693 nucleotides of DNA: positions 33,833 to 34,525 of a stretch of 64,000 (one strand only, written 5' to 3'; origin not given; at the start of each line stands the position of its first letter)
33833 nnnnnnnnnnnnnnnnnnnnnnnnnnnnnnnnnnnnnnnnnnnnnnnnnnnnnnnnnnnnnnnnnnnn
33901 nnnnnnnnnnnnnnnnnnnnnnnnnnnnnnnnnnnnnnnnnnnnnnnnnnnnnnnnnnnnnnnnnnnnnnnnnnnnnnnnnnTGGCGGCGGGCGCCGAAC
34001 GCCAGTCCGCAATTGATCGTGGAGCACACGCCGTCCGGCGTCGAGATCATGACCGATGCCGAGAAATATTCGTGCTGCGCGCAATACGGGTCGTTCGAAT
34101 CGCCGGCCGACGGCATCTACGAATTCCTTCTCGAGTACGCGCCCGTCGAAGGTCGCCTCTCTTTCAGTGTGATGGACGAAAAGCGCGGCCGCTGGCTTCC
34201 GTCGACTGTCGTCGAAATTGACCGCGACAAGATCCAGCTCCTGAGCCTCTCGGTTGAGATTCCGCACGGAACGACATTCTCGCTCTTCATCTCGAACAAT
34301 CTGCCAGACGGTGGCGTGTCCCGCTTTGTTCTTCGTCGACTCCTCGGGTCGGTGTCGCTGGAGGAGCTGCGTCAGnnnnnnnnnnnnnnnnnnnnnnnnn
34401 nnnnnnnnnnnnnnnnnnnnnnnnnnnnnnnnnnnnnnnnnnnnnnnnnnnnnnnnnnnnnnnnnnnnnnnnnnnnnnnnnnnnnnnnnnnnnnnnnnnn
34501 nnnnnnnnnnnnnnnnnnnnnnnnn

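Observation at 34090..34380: A ~100-aa beta-rich module recurs in four different enzymes of the locus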

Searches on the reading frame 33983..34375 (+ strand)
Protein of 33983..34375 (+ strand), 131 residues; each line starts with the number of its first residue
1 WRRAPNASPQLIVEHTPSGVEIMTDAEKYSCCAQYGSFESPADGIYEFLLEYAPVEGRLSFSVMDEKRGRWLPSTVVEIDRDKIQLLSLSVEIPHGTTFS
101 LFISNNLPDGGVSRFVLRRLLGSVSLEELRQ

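Call 37: predict_structure(alignment_id=A2)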
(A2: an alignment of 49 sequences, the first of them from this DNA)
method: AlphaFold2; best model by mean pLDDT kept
length: 131 residues; sequences in the alignment: 49
mean_pLDDT: 95.8   pTM: 0.89
mean pLDDT of the five models: 95.8, 95.7, 95.7, 95.0, 94.5
residues with pLDDT >= 90: 121; 70-90: 9; 50-70: 1; < 50: 0
segments of 3 or more residues with pLDDT < 50: none
pLDDT, mean of each block of 10 residues (from residue 1): 91 97 94 96 98 97 97 98 97 98 95 97 93 70
secondary structure, 60 per line:
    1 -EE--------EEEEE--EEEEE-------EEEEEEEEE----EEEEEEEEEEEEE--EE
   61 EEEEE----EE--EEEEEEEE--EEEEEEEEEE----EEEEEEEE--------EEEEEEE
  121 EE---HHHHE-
elements in order: E12-16 E19-23 E31-39 E44-56 E59-65 E74-81 E84-93 E98-105 E114-122 H126-129

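Call 43: fold_search(model_id=the predicted structure, library=pdb)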
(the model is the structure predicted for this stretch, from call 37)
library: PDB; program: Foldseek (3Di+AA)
matches with E <= 10: 1702; with E <= 0.001: 6
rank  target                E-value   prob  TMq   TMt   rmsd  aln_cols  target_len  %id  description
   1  1o8s_A                4.5e-04  1.00  0.49  0.49   6.2       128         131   18  Structure of CsCBM6-3 from Clostridium stercorarium in complex with cellobiose (released 2003-03-13)
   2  1o8p                  7.1e-04  1.00  0.49  0.49   6.1       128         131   18  Unbound structure of CsCBM6-3 from Clostridium stercorarium (released 2003-03-13)
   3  1w9s_A                7.5e-04  1.00  0.52  0.51   5.8       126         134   17  Structure of a beta-1,3-glucan binding CBM6 from Bacillus halodurans (released 2004-11-03)
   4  1w90_B                7.5e-04  1.00  0.55  0.52   6.5       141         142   15  CBM29-2 mutant D114A: Probing the Mechanism of Ligand Recognition by Family 29 Carbohydrate Binding Modules (released 2005-03-18)
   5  1w8z_A                8.8e-04  1.00  0.53  0.49   5.1       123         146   15  CBM29-2 mutant K85A: Probing the Mechanism of Ligand Recognition by Family 29 Carbohydrate Binding Modules (released 2005-03-22)
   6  1w90_A                9.9e-04  1.00  0.53  0.48   5.1       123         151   15  CBM29-2 mutant D114A: Probing the Mechanism of Ligand Recognition by Family 29 Carbohydrate Binding Modules (released 2005-03-18)
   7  1gwm_A                1.1e-03  1.00  0.51  0.45   5.7       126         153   13  Carbohydrate binding module family29 complexed with glucohexaose (released 2003-03-20)
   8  6yf6_A                1.1e-03  1.00  0.48  0.46  12.8       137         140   14  EclA C-terminal domain; sugar-binding protein (released 2021-04-07)
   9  3jqw_A                1.2e-03  1.00  0.47  0.51   6.2       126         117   15  Crystal structure of Clostridium histolyticum colH collagenase collagen-binding domain 3 at 2 Angstrom resolution in p (released 2010-09-29)
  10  1w8t_A                1.3e-03  1.00  0.50  0.47   5.4       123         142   13  CBM29-2 mutant K74A complexed with cellulohexaose: Probing the Mechanism of Ligand Recognition by Family 29 Carbohydra (released 2005-03-22)
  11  5fui                  1.3e-03  1.00  0.51  0.53   6.3       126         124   17  Crystal structure of the C-terminal CBM6 of LamC a marine laminarianse from Zobellia galactanivorans (released 2016-03-02)
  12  6yf6_B                1.3e-03  1.00  0.47  0.45  12.7       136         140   14  EclA C-terminal domain; sugar-binding protein (released 2021-04-07)
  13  1gwk_A                1.5e-03  1.00  0.57  0.53   6.5       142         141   15  Carbohydrate binding module family29 (released 2003-03-20)
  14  1oh3_A                1.5e-03  1.00  0.53  0.50   5.1       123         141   15  E78R mutant of a carbohydrate binding module family 29 (released 2004-05-27)
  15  7zvo                  1.7e-03  1.00  0.52  0.52   5.4       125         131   15  Structure of CBM BT0996-C from Bacteroides thetaiotaomicron (released 2023-02-08)
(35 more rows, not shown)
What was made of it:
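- On C1q domain (PF00386): C1q/TNF chains are weak fold matches (call 43).
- For the A model, the nearest solved folds are nearly all carbohydrate-binding modules: CBM6, CBM29, CBM35, CBM4, CBM22 (E 4.5e-4, TM 0.5-0.6, call 43). C1q/TNF structures are poor fold matches (TNF-alpha TM 0.27, call 43), whereas monomeric CBMs rank first.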

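Call 79: search_solved_structures(query=A2, max_evalue=10, show_alignments=3)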
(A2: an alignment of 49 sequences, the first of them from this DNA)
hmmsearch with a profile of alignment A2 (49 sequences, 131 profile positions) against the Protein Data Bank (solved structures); distinct sequences matched with E-value up to 10: 1.
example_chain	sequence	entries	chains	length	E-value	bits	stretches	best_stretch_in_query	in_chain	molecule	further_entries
4dou_A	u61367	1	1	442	0.00096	22.3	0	33-103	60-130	Adiponectin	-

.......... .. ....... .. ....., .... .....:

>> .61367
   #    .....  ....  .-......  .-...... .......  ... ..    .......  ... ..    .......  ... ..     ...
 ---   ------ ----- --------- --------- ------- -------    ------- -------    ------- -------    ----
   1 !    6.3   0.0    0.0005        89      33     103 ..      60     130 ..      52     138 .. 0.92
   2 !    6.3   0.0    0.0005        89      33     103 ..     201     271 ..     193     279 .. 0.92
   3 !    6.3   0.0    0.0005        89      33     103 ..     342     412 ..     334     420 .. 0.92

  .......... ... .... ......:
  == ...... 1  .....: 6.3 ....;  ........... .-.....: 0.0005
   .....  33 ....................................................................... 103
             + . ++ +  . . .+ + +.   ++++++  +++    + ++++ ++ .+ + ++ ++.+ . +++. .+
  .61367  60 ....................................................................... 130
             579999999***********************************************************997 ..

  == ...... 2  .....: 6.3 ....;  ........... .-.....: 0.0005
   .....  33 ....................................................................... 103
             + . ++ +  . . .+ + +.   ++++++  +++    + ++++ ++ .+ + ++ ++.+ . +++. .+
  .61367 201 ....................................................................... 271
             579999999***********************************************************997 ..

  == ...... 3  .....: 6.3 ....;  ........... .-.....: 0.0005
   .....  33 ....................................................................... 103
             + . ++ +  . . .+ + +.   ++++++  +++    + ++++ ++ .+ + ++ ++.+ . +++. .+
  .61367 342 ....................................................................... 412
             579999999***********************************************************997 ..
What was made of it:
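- Closest known: C1q domain. Same: Shared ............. and L.L..G..hxL.V motifs in the adiponectin alignment (call 79).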

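Call 86: search_protein_families(library=pfam, alignment_id=A2, max_evalue=1)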
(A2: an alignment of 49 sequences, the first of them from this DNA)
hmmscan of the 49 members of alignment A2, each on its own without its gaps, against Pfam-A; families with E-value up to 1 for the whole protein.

A. member 1, seq(131 aa): 0 families

B. families by the number of members that match (of 49 scanned): 17 families
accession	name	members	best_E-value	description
PF00386.27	C1q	8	0.00015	C1q domain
PF15037.11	IL17_R_N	2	0.017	Interleukin-17 receptor extracellular region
PF25229.1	Salactin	1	0.03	Salactin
PF11814.14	DUF3335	1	0.041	Peptidase_C39 like family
PF13537.11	GATase_7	1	0.062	Glutamine amidotransferase domain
PF03038.19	Herpes_UL95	1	0.064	UL95 family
PF00036.39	EF-hand_1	1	0.067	EF hand domain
PF07691.17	PA14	1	0.083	PA14 domain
PF04068.21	Fer4_RLI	1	0.09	Possible Fer4-like domain in RNase L inhibitor, RLI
PF13833.12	EF-hand_8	1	0.091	EF-hand domain pair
PF18347.7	DUF5606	1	0.1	Domain of unknown function (DUF5606)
PF12989.12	DUF3873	1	0.15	Domain of unknown function, B. Theta Gene description (DUF3873)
PF17091.10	Inovirus_G7P_1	1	0.18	Inovirus G7P protein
PF13405.12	EF-hand_6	1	0.2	EF-hand domain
PF00026.29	Asp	1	0.21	Eukaryotic aspartyl protease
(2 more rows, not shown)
